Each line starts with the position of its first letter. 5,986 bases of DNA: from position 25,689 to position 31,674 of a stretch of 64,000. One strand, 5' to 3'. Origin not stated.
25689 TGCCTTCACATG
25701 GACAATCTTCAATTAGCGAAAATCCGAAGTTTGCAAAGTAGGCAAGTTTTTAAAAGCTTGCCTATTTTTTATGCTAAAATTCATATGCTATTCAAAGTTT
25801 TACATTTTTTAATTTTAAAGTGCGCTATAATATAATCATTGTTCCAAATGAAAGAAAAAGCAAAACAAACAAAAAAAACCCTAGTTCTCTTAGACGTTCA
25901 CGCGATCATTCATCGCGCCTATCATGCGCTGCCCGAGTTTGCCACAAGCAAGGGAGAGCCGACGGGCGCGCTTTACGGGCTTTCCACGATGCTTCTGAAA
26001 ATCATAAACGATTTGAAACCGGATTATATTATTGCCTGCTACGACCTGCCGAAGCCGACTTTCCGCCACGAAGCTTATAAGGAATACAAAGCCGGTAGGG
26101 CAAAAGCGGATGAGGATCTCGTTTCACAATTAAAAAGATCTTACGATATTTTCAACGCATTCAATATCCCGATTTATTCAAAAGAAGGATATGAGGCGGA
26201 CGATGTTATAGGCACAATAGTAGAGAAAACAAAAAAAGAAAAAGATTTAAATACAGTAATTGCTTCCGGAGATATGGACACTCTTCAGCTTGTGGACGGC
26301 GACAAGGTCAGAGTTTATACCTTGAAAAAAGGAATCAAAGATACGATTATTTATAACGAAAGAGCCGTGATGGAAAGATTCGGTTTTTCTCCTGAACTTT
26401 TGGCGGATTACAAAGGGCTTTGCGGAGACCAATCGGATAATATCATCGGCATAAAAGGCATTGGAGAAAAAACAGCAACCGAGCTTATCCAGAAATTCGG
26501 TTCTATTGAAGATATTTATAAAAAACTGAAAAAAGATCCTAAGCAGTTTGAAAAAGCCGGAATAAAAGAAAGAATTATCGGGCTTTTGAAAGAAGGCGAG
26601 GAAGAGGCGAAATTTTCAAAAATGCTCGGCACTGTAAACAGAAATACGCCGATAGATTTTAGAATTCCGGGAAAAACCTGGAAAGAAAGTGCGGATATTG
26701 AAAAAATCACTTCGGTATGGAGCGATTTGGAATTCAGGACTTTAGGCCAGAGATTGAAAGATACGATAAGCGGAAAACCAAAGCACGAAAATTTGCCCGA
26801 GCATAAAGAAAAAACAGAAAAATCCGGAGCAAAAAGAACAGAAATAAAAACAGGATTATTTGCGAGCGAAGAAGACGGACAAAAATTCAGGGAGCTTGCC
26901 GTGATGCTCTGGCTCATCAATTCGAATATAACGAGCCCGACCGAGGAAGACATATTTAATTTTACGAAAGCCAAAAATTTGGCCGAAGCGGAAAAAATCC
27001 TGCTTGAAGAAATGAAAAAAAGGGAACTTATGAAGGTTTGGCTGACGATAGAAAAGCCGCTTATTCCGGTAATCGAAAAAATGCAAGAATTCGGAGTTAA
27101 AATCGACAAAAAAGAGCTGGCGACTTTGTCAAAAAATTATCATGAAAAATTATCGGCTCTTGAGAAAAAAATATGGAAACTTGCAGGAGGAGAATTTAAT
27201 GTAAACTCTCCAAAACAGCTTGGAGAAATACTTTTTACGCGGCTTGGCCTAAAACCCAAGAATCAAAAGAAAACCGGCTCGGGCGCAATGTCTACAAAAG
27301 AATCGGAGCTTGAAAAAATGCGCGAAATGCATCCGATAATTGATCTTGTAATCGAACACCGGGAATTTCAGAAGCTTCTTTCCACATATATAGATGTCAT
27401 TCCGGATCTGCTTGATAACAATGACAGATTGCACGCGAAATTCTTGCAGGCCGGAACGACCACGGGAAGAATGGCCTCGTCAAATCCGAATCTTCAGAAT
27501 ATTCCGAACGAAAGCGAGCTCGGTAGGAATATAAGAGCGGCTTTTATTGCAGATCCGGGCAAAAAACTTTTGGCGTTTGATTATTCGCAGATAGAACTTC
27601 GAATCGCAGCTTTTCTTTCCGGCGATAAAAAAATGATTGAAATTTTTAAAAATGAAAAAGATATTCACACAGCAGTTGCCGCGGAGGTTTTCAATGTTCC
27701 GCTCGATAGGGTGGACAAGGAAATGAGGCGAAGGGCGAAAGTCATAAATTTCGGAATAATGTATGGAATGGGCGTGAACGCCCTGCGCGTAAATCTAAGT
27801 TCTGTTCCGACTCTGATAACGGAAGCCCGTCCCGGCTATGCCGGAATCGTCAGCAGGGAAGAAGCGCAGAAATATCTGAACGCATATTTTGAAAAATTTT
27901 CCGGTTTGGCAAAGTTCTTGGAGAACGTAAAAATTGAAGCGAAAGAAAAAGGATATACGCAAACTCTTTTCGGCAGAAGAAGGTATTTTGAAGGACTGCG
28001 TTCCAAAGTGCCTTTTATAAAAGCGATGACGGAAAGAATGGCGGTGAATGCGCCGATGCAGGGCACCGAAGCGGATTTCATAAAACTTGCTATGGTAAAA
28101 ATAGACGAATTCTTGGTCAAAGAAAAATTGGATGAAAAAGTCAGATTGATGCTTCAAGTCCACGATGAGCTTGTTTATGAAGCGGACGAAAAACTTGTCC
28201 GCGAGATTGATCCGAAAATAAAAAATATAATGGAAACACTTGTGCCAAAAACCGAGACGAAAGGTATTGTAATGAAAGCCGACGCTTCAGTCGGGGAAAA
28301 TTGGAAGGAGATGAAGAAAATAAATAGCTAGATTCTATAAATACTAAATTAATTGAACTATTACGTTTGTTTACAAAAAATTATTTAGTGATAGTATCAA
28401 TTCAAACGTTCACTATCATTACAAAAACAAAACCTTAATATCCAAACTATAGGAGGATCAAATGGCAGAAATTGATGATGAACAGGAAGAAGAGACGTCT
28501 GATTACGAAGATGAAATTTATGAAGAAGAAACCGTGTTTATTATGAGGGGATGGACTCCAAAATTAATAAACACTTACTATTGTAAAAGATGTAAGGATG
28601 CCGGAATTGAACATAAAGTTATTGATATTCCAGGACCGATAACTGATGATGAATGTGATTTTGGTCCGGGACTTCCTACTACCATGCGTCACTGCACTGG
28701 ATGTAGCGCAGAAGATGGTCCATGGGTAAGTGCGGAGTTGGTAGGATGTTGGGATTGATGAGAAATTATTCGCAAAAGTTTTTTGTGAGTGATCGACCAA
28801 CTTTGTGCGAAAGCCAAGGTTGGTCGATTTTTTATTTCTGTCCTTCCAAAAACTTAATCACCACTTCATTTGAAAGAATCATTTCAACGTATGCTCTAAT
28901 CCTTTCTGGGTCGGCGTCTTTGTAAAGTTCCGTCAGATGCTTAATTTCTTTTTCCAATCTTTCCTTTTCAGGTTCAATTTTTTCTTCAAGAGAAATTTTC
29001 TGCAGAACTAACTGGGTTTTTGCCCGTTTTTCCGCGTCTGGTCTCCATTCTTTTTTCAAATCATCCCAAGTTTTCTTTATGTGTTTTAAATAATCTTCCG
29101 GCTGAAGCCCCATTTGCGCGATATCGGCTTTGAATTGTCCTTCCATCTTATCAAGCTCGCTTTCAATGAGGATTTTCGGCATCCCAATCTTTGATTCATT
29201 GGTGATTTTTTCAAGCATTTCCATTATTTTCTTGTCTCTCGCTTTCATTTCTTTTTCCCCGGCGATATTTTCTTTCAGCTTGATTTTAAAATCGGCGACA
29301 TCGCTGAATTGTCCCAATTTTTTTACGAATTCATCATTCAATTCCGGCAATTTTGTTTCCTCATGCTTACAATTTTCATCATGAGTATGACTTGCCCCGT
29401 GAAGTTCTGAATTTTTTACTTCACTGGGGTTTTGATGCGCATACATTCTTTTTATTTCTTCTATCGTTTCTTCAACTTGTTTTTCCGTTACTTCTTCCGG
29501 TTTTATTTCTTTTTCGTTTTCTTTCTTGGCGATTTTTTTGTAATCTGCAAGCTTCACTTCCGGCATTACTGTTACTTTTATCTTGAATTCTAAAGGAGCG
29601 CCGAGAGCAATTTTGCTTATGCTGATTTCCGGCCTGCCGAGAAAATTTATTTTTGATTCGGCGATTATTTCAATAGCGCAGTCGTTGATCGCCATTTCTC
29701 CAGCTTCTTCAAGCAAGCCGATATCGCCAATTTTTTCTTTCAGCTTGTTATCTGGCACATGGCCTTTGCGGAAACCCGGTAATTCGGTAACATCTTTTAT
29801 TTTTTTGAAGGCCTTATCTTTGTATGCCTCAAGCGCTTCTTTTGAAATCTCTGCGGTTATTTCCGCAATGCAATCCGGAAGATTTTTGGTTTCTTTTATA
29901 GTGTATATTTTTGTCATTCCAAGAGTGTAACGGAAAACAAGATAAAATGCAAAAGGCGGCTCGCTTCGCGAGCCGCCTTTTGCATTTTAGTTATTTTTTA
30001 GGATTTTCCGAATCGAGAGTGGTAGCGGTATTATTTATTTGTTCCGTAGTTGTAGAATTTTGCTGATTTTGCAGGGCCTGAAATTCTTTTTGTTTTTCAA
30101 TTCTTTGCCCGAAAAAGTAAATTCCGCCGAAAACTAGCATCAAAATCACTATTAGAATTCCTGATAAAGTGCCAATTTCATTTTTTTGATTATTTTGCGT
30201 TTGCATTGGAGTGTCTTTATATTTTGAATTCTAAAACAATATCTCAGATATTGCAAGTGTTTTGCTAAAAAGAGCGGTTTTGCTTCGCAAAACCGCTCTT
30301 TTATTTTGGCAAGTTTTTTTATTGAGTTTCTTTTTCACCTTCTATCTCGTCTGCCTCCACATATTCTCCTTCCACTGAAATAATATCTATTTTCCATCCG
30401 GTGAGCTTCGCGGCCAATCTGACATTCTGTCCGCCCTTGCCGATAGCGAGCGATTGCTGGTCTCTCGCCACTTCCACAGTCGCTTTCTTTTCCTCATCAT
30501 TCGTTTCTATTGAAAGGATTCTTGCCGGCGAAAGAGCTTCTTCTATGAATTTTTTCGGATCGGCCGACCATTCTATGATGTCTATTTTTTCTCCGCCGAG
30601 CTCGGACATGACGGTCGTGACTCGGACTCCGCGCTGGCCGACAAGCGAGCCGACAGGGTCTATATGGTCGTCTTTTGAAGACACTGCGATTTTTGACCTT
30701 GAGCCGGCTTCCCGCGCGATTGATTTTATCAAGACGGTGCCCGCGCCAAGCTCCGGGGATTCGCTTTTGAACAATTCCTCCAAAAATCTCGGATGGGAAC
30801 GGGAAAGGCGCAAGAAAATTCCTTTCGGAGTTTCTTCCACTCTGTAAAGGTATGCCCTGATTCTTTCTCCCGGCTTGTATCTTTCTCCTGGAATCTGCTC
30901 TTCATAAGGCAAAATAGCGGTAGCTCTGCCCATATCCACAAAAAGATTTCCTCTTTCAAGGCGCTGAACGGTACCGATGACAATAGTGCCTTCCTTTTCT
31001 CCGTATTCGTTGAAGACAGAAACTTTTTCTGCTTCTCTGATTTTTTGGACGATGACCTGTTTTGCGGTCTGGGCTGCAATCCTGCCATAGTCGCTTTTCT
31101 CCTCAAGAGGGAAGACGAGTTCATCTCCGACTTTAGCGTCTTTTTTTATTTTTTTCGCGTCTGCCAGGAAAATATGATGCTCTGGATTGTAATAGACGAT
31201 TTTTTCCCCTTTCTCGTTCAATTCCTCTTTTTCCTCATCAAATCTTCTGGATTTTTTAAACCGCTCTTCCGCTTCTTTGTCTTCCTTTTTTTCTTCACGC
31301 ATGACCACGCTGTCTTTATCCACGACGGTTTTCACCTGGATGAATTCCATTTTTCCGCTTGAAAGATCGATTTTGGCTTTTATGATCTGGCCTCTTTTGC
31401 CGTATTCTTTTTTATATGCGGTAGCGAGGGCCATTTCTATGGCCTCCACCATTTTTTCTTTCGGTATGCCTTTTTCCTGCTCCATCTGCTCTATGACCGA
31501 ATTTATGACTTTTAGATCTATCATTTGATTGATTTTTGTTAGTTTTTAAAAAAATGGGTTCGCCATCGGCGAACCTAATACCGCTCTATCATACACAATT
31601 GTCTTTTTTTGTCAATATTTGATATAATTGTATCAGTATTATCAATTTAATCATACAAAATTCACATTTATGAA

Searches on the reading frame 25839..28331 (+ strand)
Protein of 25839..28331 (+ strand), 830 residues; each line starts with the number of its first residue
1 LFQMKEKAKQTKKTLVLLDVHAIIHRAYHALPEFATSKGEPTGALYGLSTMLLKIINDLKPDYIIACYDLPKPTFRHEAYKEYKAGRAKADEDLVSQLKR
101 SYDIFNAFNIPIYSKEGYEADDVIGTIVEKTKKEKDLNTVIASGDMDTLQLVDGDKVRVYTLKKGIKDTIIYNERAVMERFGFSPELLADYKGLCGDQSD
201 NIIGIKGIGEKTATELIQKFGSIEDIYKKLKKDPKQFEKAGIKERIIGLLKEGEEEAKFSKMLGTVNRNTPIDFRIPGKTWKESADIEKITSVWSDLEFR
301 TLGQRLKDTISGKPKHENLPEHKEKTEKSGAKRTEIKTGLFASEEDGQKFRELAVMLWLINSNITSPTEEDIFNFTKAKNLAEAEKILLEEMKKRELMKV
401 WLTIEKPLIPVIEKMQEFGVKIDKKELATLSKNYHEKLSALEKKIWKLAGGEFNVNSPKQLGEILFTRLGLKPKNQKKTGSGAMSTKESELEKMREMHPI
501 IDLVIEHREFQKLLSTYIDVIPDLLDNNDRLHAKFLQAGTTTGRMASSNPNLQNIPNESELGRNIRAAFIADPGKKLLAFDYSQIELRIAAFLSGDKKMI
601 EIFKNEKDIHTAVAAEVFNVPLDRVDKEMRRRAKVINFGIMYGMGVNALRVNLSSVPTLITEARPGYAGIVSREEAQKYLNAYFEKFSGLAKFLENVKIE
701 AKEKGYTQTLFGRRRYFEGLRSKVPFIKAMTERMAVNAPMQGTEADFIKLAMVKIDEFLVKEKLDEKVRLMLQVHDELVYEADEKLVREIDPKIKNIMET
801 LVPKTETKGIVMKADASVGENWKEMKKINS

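Call 70: search_protein_families(library=pfam, proteins=[window:25839-28331:+], max_evalue=0.001)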
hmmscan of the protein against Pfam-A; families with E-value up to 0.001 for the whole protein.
window:25839-28331:+ (830 aa): 4 families
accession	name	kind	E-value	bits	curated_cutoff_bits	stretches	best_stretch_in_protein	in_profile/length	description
PF00476.26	DNA_pol_A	-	9.4e-133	443.3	34.3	1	425-824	2-381/381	DNA polymerase family A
PF02739.22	5_3_exonuc_N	-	2.4e-52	177.4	34.3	1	14-182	1-164/164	5'-3' exonuclease, N-terminal resolvase-like domain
PF01367.25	5_3_exonuc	-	7.9e-24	84.4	40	1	184-277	2-87/97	5'-3' exonuclease, C-terminal SAM fold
PF14520.12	HHH_5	-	0.00024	22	27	1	202-245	4-46/57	Helix-hairpin-helix domain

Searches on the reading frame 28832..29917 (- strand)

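Call 70: search_protein_families(library=pfam, proteins=[window:28832-29917:-], max_evalue=0.001)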
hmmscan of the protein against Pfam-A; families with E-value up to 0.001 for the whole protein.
window:28832-29917:- (361 aa): 2 families
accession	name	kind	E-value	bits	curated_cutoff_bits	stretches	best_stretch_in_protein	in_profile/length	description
PF05697.18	Trigger_N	-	2.2e-27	96.6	22.2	1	10-149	5-142/144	Bacterial trigger factor protein (TF)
PF05698.19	Trigger_C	-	9.2e-24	84.8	22.7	1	207-344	2-138/162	Bacterial trigger factor protein (TF) C-terminus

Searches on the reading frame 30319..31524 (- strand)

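Call 70: search_protein_families(library=pfam, proteins=[window:30319-31524:-], max_evalue=0.001)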
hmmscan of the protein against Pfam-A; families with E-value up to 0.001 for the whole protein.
window:30319-31524:- (401 aa): 5 families
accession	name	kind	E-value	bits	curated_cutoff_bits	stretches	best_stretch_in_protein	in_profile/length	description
PF08529.16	NusA_N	-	4.1e-31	108.1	23.8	1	9-167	4-118/119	NusA N-terminal domain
PF13184.12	KH_5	-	5.9e-28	97.2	27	1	273-340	1-68/69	NusA-like KH domain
PF00575.29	S1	-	3.4e-09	37.4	22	1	177-239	3-72/74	S1 RNA binding domain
PF23095.1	KH_NusA_C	-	3.3e-05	24.3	34.2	1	349-381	2-34/59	Transcription termination/antitermination protein NusA, KH domain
PF00013.35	KH_1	-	0.0005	20.2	21.5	0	349-386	3-39/66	KH domain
